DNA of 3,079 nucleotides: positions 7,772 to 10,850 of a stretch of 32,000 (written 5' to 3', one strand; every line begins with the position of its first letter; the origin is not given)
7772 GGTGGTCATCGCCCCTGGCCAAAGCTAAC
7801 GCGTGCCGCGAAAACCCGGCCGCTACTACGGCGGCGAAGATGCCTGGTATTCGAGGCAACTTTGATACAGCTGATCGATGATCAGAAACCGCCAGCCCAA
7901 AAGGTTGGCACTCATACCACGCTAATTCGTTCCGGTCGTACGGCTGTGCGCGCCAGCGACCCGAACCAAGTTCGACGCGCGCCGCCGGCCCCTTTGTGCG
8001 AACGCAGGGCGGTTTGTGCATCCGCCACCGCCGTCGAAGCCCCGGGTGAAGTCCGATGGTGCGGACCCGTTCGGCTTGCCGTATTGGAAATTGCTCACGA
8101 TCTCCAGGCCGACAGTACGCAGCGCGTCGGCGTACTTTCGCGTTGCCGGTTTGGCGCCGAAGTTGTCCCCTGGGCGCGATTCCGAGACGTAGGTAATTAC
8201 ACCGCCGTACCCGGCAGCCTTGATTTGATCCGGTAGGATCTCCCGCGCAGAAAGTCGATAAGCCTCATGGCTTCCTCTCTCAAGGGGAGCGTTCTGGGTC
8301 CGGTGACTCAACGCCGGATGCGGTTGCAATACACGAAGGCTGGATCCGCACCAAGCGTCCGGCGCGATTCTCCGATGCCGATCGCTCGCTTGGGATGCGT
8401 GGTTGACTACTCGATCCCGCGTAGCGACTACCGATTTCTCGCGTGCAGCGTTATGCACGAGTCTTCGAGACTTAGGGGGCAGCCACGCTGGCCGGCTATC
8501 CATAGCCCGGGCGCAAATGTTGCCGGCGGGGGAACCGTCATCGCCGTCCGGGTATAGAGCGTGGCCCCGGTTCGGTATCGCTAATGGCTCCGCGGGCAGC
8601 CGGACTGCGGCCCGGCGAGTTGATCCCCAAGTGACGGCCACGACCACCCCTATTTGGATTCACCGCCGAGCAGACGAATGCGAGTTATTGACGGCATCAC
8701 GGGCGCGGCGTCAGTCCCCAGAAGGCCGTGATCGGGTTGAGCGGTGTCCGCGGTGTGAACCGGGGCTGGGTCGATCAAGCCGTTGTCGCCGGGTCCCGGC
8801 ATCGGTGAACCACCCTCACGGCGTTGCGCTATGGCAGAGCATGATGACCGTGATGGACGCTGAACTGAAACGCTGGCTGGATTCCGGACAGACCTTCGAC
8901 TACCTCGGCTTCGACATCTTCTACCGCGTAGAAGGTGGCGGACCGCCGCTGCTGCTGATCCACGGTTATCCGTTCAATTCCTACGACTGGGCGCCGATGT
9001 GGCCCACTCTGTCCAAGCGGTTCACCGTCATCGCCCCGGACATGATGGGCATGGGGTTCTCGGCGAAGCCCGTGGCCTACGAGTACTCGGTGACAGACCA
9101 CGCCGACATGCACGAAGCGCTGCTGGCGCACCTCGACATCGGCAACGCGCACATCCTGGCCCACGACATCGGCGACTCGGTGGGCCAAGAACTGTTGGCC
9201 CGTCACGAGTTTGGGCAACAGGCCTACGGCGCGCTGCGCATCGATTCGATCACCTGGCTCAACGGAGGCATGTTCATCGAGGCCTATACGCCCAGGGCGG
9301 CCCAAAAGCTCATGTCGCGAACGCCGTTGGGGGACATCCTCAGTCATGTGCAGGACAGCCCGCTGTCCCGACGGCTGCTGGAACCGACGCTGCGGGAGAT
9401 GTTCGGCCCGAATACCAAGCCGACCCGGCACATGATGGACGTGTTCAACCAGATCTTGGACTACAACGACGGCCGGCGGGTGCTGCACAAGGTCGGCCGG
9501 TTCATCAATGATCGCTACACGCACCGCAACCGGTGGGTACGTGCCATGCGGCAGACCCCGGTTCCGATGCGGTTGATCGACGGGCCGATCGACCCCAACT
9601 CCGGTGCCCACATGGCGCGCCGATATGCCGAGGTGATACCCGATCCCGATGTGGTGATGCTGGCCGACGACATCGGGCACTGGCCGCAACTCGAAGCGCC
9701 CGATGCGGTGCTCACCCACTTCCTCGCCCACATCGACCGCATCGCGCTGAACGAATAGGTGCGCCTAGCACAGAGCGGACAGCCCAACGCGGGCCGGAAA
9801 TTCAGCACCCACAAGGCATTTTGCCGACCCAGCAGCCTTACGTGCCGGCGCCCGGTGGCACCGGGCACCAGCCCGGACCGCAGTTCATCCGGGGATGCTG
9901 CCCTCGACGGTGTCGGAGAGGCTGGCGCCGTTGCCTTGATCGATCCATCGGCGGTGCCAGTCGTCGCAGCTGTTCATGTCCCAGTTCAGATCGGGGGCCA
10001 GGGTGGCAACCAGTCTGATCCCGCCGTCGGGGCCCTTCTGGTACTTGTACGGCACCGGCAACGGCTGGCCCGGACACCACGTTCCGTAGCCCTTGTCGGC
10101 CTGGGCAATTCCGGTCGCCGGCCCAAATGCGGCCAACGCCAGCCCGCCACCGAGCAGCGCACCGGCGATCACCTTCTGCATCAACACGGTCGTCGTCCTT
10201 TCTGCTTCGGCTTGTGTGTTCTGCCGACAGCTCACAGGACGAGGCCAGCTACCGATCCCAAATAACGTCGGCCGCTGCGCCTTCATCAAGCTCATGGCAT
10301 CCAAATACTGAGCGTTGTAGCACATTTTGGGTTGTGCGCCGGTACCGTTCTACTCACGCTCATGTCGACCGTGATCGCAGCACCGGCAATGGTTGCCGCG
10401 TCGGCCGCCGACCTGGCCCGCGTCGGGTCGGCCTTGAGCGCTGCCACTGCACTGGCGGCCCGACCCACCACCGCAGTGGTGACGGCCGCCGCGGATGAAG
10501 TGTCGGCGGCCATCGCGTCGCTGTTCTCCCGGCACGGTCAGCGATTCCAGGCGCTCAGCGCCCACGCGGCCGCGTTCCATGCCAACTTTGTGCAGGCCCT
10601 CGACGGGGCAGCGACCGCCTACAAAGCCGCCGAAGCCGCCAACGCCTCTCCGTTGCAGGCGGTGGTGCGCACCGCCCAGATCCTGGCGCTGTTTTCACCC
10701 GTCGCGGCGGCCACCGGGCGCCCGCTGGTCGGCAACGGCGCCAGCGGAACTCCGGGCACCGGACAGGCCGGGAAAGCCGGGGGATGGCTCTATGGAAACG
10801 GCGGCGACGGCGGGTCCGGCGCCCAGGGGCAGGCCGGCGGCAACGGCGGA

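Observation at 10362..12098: PE-PGRS secretion module fused to an apparently active GH18 chitinase-like domain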

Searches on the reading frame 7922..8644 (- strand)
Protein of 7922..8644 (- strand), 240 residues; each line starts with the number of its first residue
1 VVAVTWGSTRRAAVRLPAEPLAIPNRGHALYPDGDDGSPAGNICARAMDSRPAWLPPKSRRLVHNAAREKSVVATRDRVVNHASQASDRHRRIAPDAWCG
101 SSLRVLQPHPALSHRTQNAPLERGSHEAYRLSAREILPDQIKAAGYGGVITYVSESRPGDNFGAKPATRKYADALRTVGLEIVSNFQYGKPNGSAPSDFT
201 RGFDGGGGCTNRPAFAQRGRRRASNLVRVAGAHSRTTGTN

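Call 57: search_protein_families(library=pfam, proteins=[window:7922-8644:-], max_evalue=0.001)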
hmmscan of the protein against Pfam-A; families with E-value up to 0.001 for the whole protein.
window:7922-8644:- (240 aa): 1 family
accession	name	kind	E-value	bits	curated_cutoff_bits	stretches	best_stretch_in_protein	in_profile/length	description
PF08924.17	Rv2525c_GlyHyd-like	-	1.2e-10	42.3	27.2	1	140-206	2-66/198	Rv2525c-like, glycoside hydrolase-like domain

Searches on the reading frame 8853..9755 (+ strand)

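Call 43: search_protein_families(library=pfam, proteins=[window:8853-9755:+], max_evalue=0.001)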
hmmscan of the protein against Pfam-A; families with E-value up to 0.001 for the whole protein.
window:8853-9755:+ (301 aa): 2 families
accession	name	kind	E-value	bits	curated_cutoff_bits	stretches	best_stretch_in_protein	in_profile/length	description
PF00561.26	Abhydrolase_1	-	3.6e-20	73.1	25.8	1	31-144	1-118/245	alpha/beta hydrolase fold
PF12697.13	Abhydrolase_6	-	8e-16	59.8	26.3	1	33-286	1-214/217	Alpha/beta hydrolase family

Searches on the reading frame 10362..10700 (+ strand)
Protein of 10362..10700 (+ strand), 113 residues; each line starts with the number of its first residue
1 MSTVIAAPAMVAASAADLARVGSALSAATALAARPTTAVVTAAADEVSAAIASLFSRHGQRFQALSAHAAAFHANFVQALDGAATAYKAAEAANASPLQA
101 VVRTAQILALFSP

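Call 53: search_solved_structures(query=window:10362-10700:+, max_evalue=0.01, show_alignments=3)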
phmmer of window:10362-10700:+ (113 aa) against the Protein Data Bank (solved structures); distinct sequences matched with E-value up to 0.01: 12.
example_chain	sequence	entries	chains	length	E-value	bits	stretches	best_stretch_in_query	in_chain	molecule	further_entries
2ymu_A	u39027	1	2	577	4.2e-21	78.3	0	26-71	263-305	WD-40 REPEAT PROTEIN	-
7bie_A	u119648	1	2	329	4.6e-14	55.9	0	26-72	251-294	nvWRAP-T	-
5xfs_A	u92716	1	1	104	2e-13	53.8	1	4-96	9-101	PE family protein PE8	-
7bid_A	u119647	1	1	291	1.2e-12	51.4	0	26-72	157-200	v31WRAP-T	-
7bif_A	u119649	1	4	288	1.9e-12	50.7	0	26-72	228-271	v22WRAP-T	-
7big_A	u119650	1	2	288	6.5e-12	49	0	26-72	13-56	v13WRAP-T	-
6r5y_A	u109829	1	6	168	2.3e-05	28.1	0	28-71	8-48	WD-40 repeat protein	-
4w4l_A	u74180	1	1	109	9e-05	26.2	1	1-96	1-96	PE family protein PE25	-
2g38_A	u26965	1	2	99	0.0001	26.1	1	1-95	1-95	PE FAMILY PROTEIN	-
4kxr_A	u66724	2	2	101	0.00011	26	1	1-95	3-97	PE25 | PE-PGRS family protein PE25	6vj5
4w4k_A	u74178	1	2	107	0.0016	22.2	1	8-95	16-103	PE family protein PE25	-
6r5z_A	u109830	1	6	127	0.0016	22.2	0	27-71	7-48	9-bladed beta-propeller formed by three 3-bladed fragments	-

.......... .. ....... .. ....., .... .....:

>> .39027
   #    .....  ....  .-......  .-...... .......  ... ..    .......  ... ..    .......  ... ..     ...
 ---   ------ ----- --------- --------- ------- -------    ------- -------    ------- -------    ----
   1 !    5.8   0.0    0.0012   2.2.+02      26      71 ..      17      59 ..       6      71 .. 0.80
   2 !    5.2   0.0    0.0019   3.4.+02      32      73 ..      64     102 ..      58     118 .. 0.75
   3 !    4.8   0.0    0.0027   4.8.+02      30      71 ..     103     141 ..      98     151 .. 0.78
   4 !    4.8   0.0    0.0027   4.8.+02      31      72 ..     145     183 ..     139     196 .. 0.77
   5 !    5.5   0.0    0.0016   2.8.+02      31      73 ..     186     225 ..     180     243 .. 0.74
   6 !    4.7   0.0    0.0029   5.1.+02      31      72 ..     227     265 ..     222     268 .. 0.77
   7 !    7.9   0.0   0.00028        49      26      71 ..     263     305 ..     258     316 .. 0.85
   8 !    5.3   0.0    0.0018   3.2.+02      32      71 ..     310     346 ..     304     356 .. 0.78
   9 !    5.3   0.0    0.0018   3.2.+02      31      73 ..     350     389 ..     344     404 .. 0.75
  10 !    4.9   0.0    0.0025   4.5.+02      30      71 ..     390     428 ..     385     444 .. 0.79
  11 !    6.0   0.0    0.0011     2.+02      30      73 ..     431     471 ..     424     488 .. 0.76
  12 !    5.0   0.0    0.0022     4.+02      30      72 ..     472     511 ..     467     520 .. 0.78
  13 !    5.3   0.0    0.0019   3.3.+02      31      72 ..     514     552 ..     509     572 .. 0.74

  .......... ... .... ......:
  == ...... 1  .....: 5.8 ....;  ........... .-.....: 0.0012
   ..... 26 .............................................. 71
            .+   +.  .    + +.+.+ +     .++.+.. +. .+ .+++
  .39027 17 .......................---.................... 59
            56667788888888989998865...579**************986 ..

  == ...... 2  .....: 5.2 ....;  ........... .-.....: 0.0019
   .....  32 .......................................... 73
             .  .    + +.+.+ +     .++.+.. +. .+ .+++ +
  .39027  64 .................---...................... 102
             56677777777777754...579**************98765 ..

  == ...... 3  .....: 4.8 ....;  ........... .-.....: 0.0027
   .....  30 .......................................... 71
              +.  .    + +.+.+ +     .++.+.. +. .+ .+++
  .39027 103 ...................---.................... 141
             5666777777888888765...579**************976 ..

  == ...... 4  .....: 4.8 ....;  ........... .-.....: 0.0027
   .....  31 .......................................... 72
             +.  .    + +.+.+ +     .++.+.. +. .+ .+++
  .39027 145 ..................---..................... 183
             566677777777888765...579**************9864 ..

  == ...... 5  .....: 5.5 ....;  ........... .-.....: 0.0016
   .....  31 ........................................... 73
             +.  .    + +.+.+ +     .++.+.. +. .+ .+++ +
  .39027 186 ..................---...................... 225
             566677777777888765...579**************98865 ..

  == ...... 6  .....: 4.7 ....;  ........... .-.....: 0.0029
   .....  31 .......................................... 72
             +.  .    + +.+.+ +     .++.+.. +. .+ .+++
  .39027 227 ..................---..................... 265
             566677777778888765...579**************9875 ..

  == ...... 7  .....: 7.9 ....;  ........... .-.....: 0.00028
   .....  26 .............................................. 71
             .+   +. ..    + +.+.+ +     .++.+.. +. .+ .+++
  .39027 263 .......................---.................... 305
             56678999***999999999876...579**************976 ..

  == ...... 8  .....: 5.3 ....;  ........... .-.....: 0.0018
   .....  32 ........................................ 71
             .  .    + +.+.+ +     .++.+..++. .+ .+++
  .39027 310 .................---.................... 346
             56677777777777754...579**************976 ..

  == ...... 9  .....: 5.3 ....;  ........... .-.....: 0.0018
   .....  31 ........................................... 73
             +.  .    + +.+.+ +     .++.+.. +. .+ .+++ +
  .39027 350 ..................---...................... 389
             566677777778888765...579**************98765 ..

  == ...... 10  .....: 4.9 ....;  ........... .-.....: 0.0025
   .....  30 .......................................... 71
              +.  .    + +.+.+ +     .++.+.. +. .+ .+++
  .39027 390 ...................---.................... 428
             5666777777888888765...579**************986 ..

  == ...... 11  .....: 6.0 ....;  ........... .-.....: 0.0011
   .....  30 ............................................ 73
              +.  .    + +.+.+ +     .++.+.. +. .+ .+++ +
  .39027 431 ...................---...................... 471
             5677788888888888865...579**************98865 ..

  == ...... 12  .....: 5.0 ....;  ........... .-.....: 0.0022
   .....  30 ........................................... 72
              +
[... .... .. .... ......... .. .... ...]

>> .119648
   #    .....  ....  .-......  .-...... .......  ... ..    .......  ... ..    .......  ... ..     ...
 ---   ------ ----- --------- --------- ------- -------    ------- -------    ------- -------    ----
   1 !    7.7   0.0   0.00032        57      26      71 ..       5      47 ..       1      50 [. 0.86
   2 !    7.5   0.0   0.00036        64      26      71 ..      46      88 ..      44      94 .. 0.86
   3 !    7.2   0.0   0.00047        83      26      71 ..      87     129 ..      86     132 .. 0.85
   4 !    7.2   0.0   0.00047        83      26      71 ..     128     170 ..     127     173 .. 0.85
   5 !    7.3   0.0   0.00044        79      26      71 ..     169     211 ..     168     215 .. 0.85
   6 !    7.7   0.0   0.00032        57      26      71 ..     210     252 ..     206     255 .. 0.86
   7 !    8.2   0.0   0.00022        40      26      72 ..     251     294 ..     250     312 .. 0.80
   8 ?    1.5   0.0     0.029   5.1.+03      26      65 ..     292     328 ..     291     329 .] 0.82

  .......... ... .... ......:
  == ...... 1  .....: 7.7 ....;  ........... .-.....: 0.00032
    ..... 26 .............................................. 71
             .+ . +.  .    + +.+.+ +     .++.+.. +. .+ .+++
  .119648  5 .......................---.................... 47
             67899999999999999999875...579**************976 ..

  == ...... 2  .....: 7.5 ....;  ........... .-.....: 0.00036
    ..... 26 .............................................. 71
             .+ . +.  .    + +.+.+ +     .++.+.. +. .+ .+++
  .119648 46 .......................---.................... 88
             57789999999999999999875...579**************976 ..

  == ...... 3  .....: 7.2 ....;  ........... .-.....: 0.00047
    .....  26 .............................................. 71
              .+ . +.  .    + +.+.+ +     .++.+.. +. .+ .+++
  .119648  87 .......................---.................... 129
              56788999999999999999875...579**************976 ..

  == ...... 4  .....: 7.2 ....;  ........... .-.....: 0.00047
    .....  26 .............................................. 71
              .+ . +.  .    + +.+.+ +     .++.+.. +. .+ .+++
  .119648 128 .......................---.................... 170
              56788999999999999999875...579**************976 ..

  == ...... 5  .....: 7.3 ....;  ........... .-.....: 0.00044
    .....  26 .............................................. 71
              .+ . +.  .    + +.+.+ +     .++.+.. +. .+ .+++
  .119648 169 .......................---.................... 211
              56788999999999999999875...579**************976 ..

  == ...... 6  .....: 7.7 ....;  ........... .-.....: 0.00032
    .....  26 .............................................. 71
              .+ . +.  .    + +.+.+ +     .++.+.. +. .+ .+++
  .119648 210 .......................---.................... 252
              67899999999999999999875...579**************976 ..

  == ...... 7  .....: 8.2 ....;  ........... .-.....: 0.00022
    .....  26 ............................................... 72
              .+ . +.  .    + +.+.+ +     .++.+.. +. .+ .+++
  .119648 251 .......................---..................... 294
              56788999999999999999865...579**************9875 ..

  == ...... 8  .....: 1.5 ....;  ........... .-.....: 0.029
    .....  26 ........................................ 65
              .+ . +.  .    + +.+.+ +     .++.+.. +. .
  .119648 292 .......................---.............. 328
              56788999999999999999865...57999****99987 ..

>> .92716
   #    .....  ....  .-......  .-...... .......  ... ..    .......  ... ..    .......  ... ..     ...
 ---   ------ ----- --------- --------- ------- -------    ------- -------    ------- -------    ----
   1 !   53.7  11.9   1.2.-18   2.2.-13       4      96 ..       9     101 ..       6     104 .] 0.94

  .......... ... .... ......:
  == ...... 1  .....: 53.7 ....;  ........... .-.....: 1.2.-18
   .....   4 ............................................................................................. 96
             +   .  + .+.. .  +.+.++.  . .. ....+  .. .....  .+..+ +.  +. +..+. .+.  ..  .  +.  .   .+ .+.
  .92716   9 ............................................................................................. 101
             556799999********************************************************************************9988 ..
